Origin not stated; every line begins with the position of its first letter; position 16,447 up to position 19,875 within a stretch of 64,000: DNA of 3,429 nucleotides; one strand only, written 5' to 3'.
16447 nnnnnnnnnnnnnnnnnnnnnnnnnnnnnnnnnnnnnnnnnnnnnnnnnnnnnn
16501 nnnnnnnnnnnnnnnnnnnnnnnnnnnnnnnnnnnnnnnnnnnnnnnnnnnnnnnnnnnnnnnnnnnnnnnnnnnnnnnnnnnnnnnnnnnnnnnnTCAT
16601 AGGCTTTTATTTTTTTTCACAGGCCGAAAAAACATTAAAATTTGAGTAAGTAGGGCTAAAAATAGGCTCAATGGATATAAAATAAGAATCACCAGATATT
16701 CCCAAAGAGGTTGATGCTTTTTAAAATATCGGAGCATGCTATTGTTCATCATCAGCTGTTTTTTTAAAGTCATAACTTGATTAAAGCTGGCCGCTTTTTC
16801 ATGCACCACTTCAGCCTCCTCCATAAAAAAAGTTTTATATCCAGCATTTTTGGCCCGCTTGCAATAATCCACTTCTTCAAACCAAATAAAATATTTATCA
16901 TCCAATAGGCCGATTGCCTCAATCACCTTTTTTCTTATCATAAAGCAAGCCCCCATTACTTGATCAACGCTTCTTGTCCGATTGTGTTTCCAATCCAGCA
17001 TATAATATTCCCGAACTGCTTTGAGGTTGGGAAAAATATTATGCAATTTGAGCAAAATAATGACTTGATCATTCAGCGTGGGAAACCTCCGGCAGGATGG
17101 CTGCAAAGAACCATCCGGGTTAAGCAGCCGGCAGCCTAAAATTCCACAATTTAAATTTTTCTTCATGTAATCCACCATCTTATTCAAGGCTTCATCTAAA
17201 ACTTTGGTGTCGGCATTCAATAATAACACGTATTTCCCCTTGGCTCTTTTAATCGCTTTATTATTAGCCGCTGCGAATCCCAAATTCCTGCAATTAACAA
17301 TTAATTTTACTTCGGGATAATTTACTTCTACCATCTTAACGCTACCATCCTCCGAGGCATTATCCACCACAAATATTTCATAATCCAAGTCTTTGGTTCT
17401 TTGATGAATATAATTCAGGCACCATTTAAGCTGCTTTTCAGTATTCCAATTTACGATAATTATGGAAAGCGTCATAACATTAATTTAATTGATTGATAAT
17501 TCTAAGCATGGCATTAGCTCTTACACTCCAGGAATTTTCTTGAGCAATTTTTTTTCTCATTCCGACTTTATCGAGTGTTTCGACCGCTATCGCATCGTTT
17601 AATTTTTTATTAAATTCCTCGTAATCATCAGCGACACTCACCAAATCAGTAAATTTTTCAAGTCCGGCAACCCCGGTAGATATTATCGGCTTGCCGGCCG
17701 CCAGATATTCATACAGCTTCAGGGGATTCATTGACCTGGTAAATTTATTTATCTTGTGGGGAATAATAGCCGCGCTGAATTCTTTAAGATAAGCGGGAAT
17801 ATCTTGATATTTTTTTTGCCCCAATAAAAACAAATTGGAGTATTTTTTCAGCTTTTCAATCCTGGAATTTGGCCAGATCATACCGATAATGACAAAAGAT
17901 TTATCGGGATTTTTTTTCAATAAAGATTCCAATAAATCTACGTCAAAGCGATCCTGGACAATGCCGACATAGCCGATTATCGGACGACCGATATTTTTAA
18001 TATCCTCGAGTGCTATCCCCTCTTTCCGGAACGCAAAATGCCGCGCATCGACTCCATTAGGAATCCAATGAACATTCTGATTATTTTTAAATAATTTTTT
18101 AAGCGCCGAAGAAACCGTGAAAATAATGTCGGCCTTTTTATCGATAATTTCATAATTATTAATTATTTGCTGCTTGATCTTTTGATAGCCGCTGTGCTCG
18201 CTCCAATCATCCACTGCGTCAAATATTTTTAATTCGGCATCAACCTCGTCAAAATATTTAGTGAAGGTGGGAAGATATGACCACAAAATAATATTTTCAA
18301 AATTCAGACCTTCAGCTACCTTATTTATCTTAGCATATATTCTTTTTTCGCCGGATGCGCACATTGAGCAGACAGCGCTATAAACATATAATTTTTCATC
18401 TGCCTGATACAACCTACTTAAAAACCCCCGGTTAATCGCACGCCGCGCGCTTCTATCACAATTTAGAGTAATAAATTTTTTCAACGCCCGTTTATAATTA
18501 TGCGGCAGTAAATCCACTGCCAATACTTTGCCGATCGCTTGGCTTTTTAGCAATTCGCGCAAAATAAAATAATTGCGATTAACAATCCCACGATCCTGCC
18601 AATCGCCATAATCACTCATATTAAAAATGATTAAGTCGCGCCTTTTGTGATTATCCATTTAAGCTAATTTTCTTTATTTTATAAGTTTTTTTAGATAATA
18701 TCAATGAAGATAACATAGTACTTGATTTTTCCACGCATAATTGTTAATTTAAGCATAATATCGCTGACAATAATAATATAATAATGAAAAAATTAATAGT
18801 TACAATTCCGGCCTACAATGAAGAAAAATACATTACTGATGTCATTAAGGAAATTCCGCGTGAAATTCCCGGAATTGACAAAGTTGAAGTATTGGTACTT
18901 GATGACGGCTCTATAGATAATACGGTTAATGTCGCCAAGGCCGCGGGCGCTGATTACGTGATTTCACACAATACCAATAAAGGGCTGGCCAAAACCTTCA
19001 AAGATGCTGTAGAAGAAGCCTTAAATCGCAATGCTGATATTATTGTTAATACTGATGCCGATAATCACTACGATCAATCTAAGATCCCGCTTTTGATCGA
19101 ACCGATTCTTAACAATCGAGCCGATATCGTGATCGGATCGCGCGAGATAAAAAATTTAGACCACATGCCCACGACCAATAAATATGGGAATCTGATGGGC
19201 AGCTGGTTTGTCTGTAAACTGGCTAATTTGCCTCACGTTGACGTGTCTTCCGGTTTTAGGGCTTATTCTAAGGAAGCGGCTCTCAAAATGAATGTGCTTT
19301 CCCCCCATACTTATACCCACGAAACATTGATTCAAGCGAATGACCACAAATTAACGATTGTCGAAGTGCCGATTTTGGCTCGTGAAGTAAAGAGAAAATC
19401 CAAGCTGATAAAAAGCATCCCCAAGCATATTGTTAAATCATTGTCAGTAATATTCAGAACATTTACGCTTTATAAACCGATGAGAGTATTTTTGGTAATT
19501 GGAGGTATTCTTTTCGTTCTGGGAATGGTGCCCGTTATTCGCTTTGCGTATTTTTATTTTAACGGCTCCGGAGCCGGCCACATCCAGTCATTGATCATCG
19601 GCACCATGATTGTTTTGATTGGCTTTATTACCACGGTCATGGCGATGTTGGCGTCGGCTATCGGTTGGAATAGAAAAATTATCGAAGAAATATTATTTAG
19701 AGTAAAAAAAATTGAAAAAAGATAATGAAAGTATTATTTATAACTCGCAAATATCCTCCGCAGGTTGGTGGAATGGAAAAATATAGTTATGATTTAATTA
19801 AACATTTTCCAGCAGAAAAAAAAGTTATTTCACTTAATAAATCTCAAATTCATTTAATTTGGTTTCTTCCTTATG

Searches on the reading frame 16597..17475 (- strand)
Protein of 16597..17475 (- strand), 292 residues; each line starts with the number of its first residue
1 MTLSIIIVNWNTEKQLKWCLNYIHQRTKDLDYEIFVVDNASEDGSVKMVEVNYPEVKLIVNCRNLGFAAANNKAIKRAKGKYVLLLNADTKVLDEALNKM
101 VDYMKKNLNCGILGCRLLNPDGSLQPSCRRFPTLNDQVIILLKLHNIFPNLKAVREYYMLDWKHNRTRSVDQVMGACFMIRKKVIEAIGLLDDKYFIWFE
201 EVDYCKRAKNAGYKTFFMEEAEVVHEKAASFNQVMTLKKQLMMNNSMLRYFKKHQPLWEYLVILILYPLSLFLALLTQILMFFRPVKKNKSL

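Call 12: search_protein_families(library=pfam, proteins=[window:16597-17475:-], max_evalue=0.0001)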
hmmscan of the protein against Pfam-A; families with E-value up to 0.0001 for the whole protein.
window:16597-17475:- (292 aa): 4 families
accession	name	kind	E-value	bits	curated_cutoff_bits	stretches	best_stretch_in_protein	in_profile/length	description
PF00535.33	Glycos_transf_2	-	2.8e-24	86.4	23.3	1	4-186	1-165/168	Glycosyl transferase family 2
PF13641.12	Glyco_tranf_2_3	-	4e-18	66.7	27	1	3-237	3-223/230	Glycosyltransferase like family 2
PF13712.12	Glyco_tranf_2_5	-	1.2e-07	32.1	27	1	6-230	2-195/210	Glycosyltransferase like family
PF13632.12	Glyco_trans_2_3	-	2e-07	31.5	27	1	173-280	72-188/198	Glycosyl transferase family group 2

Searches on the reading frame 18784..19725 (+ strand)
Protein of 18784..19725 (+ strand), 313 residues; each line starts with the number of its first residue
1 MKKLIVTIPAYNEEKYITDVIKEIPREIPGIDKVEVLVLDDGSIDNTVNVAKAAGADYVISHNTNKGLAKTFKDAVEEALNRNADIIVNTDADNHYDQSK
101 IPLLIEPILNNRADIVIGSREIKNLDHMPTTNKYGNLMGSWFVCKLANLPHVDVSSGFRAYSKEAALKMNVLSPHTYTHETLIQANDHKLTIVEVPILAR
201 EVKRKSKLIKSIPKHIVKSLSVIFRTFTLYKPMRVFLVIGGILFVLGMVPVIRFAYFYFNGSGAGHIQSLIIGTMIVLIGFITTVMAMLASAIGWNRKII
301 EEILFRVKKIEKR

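Call 12: search_protein_families(library=pfam, proteins=[window:18784-19725:+], max_evalue=0.0001)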
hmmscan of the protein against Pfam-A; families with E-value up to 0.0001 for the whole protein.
window:18784-19725:+ (313 aa): 2 families
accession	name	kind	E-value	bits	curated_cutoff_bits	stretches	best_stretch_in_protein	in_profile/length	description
PF00535.33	Glycos_transf_2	-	5.8e-21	75.6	23.3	1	6-146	2-143/168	Glycosyl transferase family 2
PF13641.12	Glyco_tranf_2_3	-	2.9e-06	27.9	27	1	4-131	3-134/230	Glycosyltransferase like family 2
